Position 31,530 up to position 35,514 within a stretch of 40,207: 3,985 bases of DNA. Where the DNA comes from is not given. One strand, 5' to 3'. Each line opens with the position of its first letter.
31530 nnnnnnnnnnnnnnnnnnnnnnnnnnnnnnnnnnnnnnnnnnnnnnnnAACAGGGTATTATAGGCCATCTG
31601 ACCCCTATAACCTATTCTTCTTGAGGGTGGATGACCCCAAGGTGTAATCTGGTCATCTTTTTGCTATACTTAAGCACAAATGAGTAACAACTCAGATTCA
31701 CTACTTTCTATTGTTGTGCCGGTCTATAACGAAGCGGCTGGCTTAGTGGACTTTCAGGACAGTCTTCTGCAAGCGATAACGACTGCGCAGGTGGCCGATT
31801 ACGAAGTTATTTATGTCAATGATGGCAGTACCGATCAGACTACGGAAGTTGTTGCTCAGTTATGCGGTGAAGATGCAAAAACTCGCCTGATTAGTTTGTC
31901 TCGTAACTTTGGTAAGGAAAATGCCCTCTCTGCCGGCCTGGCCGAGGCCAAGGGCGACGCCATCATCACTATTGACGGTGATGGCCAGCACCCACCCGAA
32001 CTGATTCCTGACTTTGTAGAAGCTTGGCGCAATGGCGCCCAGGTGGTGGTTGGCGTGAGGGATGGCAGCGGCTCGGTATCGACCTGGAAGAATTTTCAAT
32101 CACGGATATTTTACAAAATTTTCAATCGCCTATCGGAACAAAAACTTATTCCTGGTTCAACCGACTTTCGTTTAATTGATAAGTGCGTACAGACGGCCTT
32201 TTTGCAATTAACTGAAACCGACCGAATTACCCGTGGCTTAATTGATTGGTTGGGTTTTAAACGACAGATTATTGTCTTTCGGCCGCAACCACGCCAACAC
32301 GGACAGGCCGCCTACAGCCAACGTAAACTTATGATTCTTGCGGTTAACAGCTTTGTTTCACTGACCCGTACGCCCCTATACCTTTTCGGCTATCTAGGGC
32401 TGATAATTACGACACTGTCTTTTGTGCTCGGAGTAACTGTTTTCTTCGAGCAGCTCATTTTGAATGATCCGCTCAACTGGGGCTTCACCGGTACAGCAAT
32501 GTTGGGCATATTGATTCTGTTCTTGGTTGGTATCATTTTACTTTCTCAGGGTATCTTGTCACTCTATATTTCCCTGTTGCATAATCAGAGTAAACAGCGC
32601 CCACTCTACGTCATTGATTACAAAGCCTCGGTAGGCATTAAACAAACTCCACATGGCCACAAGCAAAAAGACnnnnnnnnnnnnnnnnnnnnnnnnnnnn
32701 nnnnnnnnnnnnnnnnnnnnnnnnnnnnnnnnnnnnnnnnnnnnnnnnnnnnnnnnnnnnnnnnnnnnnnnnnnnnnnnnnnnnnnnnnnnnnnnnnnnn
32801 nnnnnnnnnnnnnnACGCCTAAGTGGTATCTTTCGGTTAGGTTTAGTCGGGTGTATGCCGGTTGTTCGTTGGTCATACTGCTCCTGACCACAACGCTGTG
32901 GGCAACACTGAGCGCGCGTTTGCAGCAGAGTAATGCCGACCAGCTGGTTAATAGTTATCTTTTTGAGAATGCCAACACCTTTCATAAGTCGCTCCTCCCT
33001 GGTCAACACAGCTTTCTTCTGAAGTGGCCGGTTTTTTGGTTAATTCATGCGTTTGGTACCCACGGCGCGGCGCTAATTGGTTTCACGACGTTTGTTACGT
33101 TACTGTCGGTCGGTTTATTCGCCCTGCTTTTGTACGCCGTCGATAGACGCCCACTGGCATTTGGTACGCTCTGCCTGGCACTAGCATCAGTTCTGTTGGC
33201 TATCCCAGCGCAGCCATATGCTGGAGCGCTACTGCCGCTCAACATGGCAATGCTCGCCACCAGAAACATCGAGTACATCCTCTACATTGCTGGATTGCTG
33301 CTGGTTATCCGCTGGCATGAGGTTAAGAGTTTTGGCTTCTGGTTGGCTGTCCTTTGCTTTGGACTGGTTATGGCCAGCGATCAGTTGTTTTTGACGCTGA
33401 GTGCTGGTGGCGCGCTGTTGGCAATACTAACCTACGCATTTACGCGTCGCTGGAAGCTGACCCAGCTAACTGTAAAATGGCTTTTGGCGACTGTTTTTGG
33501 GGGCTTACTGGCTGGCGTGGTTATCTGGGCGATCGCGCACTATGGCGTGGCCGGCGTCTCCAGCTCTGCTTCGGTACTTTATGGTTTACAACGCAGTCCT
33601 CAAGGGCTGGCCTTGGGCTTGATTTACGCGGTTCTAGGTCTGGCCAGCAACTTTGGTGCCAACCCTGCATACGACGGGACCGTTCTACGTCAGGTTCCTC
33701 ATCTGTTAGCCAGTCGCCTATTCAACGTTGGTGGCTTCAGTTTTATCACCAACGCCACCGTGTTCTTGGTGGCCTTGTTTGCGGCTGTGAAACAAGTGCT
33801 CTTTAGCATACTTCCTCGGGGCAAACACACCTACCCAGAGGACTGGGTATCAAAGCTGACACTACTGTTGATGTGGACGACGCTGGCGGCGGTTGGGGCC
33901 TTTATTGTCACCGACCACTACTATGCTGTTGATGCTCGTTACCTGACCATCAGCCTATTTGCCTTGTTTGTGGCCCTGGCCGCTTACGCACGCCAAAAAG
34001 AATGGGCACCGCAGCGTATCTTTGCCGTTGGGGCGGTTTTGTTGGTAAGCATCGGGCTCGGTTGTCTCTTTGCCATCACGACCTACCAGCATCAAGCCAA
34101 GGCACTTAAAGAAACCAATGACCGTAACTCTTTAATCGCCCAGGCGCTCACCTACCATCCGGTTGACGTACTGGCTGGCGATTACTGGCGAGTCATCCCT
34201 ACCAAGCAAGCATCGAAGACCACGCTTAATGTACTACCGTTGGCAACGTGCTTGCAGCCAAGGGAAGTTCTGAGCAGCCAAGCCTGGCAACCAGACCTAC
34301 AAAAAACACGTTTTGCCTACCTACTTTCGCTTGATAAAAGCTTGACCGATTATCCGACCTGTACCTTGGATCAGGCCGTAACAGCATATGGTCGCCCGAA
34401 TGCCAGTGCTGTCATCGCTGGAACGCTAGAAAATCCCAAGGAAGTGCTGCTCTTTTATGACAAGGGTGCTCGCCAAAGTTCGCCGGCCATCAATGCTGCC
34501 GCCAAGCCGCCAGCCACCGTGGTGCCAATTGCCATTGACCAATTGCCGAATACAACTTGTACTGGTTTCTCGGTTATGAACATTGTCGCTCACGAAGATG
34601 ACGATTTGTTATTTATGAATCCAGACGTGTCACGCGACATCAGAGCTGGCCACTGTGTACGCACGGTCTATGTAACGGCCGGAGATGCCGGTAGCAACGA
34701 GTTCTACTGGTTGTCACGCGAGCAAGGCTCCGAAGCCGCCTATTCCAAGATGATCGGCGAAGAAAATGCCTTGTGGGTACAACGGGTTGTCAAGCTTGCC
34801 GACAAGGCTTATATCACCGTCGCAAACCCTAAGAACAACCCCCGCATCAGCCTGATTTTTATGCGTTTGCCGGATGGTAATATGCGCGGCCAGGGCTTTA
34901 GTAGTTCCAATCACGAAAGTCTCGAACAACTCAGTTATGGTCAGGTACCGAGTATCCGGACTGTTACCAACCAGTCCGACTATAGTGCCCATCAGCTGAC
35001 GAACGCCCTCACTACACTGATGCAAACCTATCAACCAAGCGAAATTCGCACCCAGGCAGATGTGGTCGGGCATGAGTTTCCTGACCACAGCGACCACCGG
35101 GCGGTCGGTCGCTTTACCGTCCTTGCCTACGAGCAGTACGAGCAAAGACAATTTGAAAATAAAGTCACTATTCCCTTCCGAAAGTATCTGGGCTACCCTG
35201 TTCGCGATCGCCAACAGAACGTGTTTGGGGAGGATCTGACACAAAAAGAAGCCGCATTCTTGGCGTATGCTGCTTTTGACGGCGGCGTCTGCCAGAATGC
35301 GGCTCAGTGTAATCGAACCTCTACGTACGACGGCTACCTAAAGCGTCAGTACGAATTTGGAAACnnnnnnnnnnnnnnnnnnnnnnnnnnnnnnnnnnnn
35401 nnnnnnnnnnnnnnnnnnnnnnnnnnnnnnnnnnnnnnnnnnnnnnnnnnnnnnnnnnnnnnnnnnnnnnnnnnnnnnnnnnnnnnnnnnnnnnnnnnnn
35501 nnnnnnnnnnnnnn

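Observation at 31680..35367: GtrB/CsbB-like lipid-carrier glycosyltransferase coupled to a GT-C-like membrane domain fused to a PIG-L de-N-acetylase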

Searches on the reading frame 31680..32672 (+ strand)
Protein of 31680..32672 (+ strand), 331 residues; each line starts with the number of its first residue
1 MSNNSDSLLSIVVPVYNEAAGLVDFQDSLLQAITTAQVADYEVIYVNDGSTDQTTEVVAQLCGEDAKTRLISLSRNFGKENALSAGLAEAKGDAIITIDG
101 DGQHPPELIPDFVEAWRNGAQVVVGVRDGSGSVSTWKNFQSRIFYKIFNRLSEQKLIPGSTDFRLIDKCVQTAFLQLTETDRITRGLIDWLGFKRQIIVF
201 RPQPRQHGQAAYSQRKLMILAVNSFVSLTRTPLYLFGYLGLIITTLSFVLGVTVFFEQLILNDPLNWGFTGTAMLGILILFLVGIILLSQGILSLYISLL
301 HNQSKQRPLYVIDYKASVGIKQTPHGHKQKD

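Call 3: search_protein_families(library=pfam, proteins=[window:31680-32672:+], max_evalue=0.1)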
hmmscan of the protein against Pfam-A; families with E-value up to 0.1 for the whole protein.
window:31680-32672:+ (331 aa): 4 families
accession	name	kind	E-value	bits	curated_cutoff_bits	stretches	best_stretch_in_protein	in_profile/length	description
PF00535.33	Glycos_transf_2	-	7.4e-33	114.3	23.3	1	10-159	1-152/168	Glycosyl transferase family 2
PF13641.12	Glyco_tranf_2_3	-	2.7e-05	24.7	27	1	9-174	3-174/230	Glycosyltransferase like family 2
PF10111.15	Glyco_tranf_2_2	-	3.5e-05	23.9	27.3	1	10-102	1-92/276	Glycosyltransferase like family 2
PF13506.12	Glyco_transf_21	-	0.00094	19.1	21.7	1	79-152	18-92/174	Glycosyl transferase family 21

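Call 4: search_protein_families(library=ncbifam, proteins=[window:31680-32672:+], max_evalue=0.1)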
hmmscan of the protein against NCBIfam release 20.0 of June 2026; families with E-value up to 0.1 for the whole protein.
window:31680-32672:+ (331 aa): 27 families (the best 25 are shown)
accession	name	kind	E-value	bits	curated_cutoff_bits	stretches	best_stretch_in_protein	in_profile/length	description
NF047588.1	GlcsyltransPgfSStrep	equivalog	2.5e-70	237.2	500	1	9-313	3-303/308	glycosyltransferase PgfS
NF007986.1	PRK10714.1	equivalog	2.6e-39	135.1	529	1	9-313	8-309/316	undecaprenyl-phosphate 4-deoxy-4-formamido-L-arabinose transferase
TIGR03937.1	PgaC_IcaA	equivalog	1.9e-18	66.6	422.3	1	7-102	45-136/407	poly-beta-1,6-N-acetyl-D-glucosamine synthase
NF007482.0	PRK10073.1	equivalog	2.7e-14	52.9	423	1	3-114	2-108/334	glycosyltransferase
NF041875.1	EPS_EpsD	equivalog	2.8e-14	53.3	370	1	9-156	1-148/325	exopolysaccharide biosynthesis glycosyltransferase EpsD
TIGR03111.1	glyc2_xrt_Gpos1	hypoth_equivalog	1e-10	41.1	363.95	1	9-122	51-162/439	TIGR03111 family XrtG-associated glycosyltransferase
TIGR04283.1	glyco_like_mftF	equivalog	1.7e-10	40.8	182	1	9-116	1-97/221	TIGR04283 family arsenosugar biosynthesis glycosyltransferase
NF047683.1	TeichurnBiosyTuaG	equivalog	2.3e-10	40.6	400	1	5-107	4-102/252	teichuronic acid biosynthesis protein TuaG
TIGR04182.1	glyco_TIGR04182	equivalog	1.5e-09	37.7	325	1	10-149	3-134/293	S-layer glycoprotein N-glycosyltransferase AglJ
NF058614.1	PPMAGASynPpgS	equivalog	4e-09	36.2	370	1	11-155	4-142/226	polyprenyl-phospho-N-acetylgalactosaminyl synthase PpgS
NF041391.1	DPhHxTase_Halo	equivalog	4.8e-09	35.5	375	1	16-156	4-135/213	dolichyl-phosphate hexose transferase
TIGR03965.1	mycofact_glyco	equivalog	1.3e-07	30.9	280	1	7-105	74-168/467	mycofactocin biosynthesis glycosyltransferase MftF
NF010496.0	PRK13915.1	equivalog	1.8e-07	30.5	262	1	6-110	30-136/307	glucosyl-3-phosphoglycerate synthase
TIGR04242.1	nodulat_NodC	equivalog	2.1e-07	30.3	550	1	9-117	50-157/395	chitooligosaccharide synthase NodC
NF050050.1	ProtGlycPglI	equivalog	3.7e-07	29.8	500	1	8-124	3-116/306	GalNAc(5)-diNAcBac-PP-undecaprenol beta-1,3-glucosyltransferase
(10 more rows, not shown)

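Call 36: search_solved_structures(query=window:31680-32672:+, max_evalue=0.00001)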
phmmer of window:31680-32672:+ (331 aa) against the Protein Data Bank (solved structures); distinct sequences matched with E-value up to 0.00001: 12.
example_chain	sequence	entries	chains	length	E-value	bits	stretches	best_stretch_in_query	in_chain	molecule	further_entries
5ekp_C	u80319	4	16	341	1.6e-62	214.5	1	3-313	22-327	Uncharacterized glycosyltransferase sll0501 | Glycosyltransferase sll0501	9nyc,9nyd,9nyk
9nye_A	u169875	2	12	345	1.6e-62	214.5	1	3-313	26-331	Glycosyltransferase sll0501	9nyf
5eke_A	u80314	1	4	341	2.1e-62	214.1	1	3-313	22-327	Uncharacterized glycosyltransferase sll0501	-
9bhc_C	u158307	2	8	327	1.5e-30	109.5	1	9-313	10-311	Undecaprenyl-phosphate 4-deoxy-4-formamido-L-arabinose transferase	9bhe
8vxh_A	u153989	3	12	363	2.1e-30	109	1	9-313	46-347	Undecaprenyl-phosphate 4-deoxy-4-formamido-L-arabinose transferase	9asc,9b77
9hwj_A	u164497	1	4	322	4.3e-30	108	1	9-313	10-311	Undecaprenyl-phosphate 4-deoxy-4-formamido-L-arabinose transferase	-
5mlz_A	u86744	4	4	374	1.5e-18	70.1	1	9-141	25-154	Dolichol monophosphate mannose synthase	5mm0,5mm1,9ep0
2z87_A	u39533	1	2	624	2.7e-07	33.1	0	8-116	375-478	Chondroitin synthase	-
2z86_A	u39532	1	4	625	2.7e-07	33.1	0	8-116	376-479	Chondroitin synthase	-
5hea_A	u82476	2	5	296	3.5e-07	32.7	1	6-102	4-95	Putative glycosyltransferase (GalT1)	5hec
8vh7_A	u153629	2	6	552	4.9e-07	32.2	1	3-103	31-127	Heparosan synthase B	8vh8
8viw_A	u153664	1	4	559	5.1e-07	32.2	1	3-103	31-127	Heparosan synthase B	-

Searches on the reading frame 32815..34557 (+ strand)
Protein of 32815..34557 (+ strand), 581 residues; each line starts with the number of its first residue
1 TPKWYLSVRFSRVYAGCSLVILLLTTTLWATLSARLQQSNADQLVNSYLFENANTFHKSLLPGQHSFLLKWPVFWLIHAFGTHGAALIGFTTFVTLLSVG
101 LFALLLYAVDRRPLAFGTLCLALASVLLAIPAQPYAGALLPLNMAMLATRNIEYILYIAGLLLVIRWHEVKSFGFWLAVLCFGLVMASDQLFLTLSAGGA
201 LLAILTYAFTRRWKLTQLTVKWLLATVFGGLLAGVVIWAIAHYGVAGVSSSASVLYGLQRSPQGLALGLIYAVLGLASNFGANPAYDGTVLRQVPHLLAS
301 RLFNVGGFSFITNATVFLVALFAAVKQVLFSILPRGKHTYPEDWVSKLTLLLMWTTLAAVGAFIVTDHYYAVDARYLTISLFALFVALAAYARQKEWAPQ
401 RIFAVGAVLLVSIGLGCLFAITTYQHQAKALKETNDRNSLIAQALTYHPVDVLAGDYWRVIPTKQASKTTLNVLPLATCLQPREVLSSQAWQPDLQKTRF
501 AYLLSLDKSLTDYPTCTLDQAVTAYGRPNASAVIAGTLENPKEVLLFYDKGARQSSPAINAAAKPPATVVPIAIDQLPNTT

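Call 45: predict_structure(alignment_id=A2)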
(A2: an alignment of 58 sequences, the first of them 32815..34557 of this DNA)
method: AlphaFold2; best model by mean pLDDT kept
length: 581 residues; sequences in the alignment: 58
mean_pLDDT: 89.6   pTM: 0.89
mean pLDDT of the five models: 89.6, 89.1, 88.4, 88.2, 85.7
residues with pLDDT >= 90: 397; 70-90: 141; 50-70: 28; < 50: 15
segments of 3 or more residues with pLDDT < 50: 560-562, 564-571, 579-581
pLDDT, mean of each block of 10 residues (from residue 1): 77 97 98 93 92 93 87 94 93 97 98 96 97 87 89 97 94 97 95 96 96 95 98 94 86 71 93 95 90 90 91 98 95 75 94 98 91 91 98 90 95 96 93 91 91 93 91 90 91 92 79 81 88 85 90 65 47 51 43
secondary structure, 60 per line:
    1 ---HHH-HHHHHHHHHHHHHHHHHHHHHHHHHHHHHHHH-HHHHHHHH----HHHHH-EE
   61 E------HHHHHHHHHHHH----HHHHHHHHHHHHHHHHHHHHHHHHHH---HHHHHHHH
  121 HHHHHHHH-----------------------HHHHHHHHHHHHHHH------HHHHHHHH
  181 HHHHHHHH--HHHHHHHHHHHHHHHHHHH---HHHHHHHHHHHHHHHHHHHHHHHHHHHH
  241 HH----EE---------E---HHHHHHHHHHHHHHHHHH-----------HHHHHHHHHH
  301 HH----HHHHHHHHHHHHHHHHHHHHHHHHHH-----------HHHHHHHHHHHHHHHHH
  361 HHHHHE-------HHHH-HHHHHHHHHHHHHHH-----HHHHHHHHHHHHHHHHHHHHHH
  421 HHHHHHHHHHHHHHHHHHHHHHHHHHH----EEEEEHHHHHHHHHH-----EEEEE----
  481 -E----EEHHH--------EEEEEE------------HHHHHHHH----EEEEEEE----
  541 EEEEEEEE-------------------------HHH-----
elements in order: H8-39 H41-48 H53-57 E59-61 H68-79 H84-109 H113-128 H152-166 H173-188 H191-209 H213-242 H262-279 H291-302 H307-332 H344-365 H374-377 H379-393 H399-447 E452-456 H457-466 E472-476 E500-505 H518-525 E530-536 E541-548

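Call 47: fold_search(model_id=the predicted structure, library=pdb)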
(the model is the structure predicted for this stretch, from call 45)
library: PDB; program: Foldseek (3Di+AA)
matches with E <= 10: 533; with E <= 0.001: 2
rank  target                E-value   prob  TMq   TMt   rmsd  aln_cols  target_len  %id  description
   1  5ogl_A                2.4e-04  1.00  0.40  0.34  11.7       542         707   11  Structure of bacterial oligosaccharyltransferase PglB in complex with an acceptor peptide and an lipid-linked oligosac (released 2017-10-25)
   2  6gxc_A                3.6e-04  1.00  0.43  0.36  12.6       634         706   10  Bacterial oligosaccharyltransferase PglB in complex with an inhibitory peptide and a reactive lipid-linked oligosaccha (released 2018-11-14)
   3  8if8_B                2.8e-03  1.00  0.44  0.42  10.9       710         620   13  Arabinosyltransferase AftA (released 2023-05-31)
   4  5f15                  8.6e-03  0.97  0.33  0.35  17.4       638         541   13  Crystal Structure of ArnT from Cupriavidus metallidurans bound to Undecaprenyl phosphate (released 2016-02-17)
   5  7zli_A                1.0e-02  0.99  0.40  0.36  11.4       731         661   10  Cryo-EM structure of C-mannosyltransferase CeDPY19, in complex with Dol25-P-Man and bound to CMT2-Fab and anti-Fab nan (released 2023-01-11)
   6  8b6l_I                1.3e-02  0.99  0.36  0.31  18.4       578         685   11  Subtomogram average of the human Sec61-TRAP-OSTA-translocon (released 2022-12-07)
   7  9l0b_A                1.8e-02  0.25  0.11  0.16  24.8       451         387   14  structure of MCT2-embigin complex (released 2025-12-24)
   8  6qxa_B                1.9e-02  0.20  0.11  0.10  24.2       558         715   14  Structure of membrane bound pyrophosphatase from Thermotoga maritima in complex with imidodiphosphate and N-[(2-amino- (released 2019-04-10)
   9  8if8_C                2.2e-02  0.96  0.38  0.37  15.4       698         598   12  Arabinosyltransferase AftA (released 2023-05-31)
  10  7xa9_A                2.4e-02  0.28  0.15  0.13  27.0       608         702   12  Structure of Arabidopsis thaliana CLCa (released 2023-03-22)
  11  9g6e_A                2.4e-02  0.23  0.14  0.16  27.2       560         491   14  CLC7(Y715C)/OSTM1 complex (released 2025-07-30)
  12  7tak_A                3.4e-02  0.23  0.13  0.15  22.1       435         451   12  Structure of a NAT transporter (released 2023-01-25)
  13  6lz0_A                4.1e-02  0.20  0.11  0.16  24.3       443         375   14  Cryo-EM structure of human MCT1 in complex with Basigin-2 in the presence of lactate (released 2020-12-23)
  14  9i5k_A                5.3e-02  0.99  0.39  0.45  11.2       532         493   11  Structure of the Chaetomium thermophilum Pmt4 homodimer (C2 symmetry) (released 2025-12-24)
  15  9s6r_A                5.6e-02  0.75  0.24  0.32  14.7       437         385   13  Ternary cryo-EM structure of yeast ALG3 with Dol25-PP-GlcNAc2Man5, Dol25-P-Man, and Fab (released 2026-03-18)
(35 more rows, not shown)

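Call 48: search_protein_representatives(alignment_id=A2)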
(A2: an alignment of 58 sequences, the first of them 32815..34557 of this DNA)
Query: 58 sequences, 581 profile positions. Proteins with E-value up to 0.001 (for the whole library): 442; up to 1e-10: 369; up to 1e-30: 220. The best 150 are listed.
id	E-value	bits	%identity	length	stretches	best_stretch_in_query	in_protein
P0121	4.7e-234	794.7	-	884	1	9-580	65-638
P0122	3.6e-227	772.0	-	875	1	2-579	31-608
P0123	6.1e-227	771.3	-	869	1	3-580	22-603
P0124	1.7e-224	763.2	-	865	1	3-579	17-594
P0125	2.1e-221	753.0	-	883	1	4-580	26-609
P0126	5.6e-221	751.6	-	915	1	5-578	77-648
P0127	2.1e-220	749.7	-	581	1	5-532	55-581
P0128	3.6e-220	748.9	-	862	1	3-580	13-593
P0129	5.4e-220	748.3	-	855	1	8-580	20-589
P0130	6.7e-218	741.4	-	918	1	3-580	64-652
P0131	7.3e-218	741.3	-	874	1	6-579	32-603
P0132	9.3e-218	741.0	-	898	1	7-580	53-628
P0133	1.2e-217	740.5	-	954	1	6-580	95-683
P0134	1.6e-216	736.9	-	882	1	6-579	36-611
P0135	1.7e-215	733.5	-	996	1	6-577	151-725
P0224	2.0e-154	531.8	-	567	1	8-558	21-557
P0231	7.6e-143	493.6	-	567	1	4-558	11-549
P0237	8.3e-137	473.7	-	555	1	6-556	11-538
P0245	6.4e-126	437.7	-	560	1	3-556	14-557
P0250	5.5e-114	398.3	-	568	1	9-554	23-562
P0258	3.0e-103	362.8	-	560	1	6-554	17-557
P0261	1.9e-101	356.9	-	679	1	14-554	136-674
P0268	3.3e-90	319.8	-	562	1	4-539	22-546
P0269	3.4e-90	319.8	-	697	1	12-554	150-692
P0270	9.2e-90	318.3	-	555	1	4-553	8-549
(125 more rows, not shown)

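Call 49: search_protein_families(library=pfam, proteins=[P0224, P0231, P0237, P0245, P0250, P0258, P0268, P0270, P0261, P0269], max_evalue=1)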
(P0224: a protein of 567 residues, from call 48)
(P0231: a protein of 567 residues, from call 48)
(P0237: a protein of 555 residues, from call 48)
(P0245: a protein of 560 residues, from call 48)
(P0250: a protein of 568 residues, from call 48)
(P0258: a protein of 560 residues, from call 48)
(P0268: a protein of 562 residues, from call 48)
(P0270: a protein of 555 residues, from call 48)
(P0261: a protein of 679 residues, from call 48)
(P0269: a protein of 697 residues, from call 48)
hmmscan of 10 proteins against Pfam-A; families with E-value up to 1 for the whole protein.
P0224 (567 aa): 0 families

P0231 (567 aa): 1 family
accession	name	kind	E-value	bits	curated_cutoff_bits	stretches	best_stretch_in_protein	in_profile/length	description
PF16935.10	Hol_Tox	-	0.94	9.8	23.3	0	336-366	1-31/34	Putative Holin-like Toxin (Hol-Tox)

P0237 (555 aa): 1 family
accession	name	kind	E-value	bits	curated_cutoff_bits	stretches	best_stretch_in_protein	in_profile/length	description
PF20040.4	DUF6442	-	0.35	11.6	25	0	339-400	33-94/102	Family of unknown function (DUF6442)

P0245 (560 aa): 0 families

P0250 (568 aa): 1 family
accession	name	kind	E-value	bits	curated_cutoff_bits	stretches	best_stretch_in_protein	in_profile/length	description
PF08592.16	Anthrone_oxy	-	0.018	15.7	27.3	1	375-434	9-68/106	Anthrone oxygenase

P0258 (560 aa): 0 families

P0268 (562 aa): 0 families

P0270 (555 aa): 0 families

P0261 (679 aa): 1 family
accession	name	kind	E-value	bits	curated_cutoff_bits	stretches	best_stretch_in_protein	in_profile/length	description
PF04138.20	GtrA_DPMS_TM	-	8.3e-12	45.8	26.1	1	2-118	1-117/117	GtrA/DPMS, transmembrane domain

P0269 (697 aa): 1 family
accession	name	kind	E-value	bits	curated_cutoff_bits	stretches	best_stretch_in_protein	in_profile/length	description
PF04138.20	GtrA_DPMS_TM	-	1.8e-13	51.1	26.1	1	16-131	1-117/117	GtrA/DPMS, transmembrane domain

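Call 51: find_encoding_contigs(protein=P0231, flank=5000, max_places=2)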
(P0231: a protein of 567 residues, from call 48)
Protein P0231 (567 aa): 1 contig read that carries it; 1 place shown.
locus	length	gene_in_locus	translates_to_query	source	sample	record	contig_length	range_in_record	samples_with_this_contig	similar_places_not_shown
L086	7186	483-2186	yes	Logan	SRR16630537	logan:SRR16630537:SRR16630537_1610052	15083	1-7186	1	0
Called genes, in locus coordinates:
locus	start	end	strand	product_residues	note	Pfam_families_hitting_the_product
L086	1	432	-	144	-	?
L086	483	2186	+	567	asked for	-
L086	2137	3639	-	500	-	PF00930:DPPIV_N (faint), PF26550:Tricorn_2nd, PF25174:Beta-prop_THOC3 (faint), PF26549:Tricorn_N, PF23381:Beta-prop_IFT122_1st (faint), PF07676:PD40, PF26549:Tricorn_N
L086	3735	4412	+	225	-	-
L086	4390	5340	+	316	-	-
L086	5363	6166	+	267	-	PF08282:Hydrolase_3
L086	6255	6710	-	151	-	PF00293:NUDIX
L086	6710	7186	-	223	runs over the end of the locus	PF00702:Hydrolase, PF13419:HAD_2, PF13242:Hydrolase_like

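Call 52: find_encoding_contigs(protein=P0250, flank=5000, max_places=2)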
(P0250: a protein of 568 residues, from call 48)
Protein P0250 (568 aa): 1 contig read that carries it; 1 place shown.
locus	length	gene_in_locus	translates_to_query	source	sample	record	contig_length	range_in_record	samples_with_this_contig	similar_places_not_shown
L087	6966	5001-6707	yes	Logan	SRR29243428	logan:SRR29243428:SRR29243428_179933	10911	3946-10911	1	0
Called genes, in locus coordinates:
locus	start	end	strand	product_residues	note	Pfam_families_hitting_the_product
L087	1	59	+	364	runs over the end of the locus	PF13439:Glyco_transf_4, PF20706:GT4-conflict, PF00534:Glycos_transf_1, PF13692:Glyco_trans_1_4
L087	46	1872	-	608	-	PF13522:GATase_6, PF13537:GATase_7, PF01380:SIS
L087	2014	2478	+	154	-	PF13673:Acetyltransf_10, PF00583:Acetyltransf_1, PF13508:Acetyltransf_7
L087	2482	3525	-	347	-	PF00483:NTP_transferase, PF12804:NTP_transf_3 (weak), PF22640:ManC_GMP_beta-helix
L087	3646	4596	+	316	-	PF00535:Glycos_transf_2, PF13641:Glyco_tranf_2_3 (weak)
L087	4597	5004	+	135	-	PF04138:GtrA_DPMS_TM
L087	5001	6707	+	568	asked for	-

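Call 64: search_solved_structures(query=A2, max_evalue=10, show_alignments=2)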
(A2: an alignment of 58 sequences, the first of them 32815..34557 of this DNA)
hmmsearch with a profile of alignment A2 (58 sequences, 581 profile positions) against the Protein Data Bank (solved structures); distinct sequences matched with E-value up to 10: 0.

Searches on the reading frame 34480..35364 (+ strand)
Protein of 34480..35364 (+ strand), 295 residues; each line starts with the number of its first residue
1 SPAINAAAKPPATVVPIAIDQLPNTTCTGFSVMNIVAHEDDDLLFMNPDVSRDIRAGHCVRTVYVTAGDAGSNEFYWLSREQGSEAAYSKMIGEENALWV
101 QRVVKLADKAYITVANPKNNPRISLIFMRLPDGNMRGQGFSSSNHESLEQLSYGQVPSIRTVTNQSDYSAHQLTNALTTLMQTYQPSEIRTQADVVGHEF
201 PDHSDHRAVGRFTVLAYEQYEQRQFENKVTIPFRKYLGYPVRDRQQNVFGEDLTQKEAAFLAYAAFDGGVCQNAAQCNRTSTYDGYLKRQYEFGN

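Call 20: search_solved_structures(query=window:34480-35364:+, max_evalue=10, show_alignments=3)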
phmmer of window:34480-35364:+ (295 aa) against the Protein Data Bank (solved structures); distinct sequences matched with E-value up to 10: 11.
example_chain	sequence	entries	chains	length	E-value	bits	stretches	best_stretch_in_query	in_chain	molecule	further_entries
1mi4_A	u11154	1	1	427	0.92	11.9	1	132-205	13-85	5-enolpyruvylshikimate-3-phosphate synthase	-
3fk0_A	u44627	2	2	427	0.94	11.9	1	132-205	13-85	3-phosphoshikimate 1-carboxyvinyltransferase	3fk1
2qfs_A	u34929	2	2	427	0.94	11.9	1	132-205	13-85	3-phosphoshikimate 1-carboxyvinyltransferase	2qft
1q36_A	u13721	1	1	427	0.94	11.9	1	132-205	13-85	3-phosphoshikimate 1-carboxyvinyltransferase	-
3fjx_A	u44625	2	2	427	0.95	11.9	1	132-205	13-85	3-phosphoshikimate 1-carboxyvinyltransferase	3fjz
1g6s_A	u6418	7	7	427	0.95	11.9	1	132-205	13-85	EPSP SYNTHASE | 3-phosphoshikimate 1-carboxyvinyltransferase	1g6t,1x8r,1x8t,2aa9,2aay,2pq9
2qfq_A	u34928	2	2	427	0.95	11.9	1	132-205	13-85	3-phosphoshikimate 1-carboxyvinyltransferase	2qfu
3jbn_AW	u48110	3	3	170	1.1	11.6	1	203-251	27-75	60S ribosomal protein uL22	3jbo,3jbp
8tpu_AW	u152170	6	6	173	1.2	11.6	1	203-251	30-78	60S ribosomal protein L17, putative | 60S ribosomal protein L17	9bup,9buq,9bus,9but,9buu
3j79_W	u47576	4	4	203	1.5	11.2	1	203-250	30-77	60S ribosomal protein uL22 | 60S ribosomal protein L17, putative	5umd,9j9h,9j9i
1eps_A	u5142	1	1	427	1.6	11.1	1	147-205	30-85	5-ENOL-PYRUVYL-3-PHOSPHATE SYNTHASE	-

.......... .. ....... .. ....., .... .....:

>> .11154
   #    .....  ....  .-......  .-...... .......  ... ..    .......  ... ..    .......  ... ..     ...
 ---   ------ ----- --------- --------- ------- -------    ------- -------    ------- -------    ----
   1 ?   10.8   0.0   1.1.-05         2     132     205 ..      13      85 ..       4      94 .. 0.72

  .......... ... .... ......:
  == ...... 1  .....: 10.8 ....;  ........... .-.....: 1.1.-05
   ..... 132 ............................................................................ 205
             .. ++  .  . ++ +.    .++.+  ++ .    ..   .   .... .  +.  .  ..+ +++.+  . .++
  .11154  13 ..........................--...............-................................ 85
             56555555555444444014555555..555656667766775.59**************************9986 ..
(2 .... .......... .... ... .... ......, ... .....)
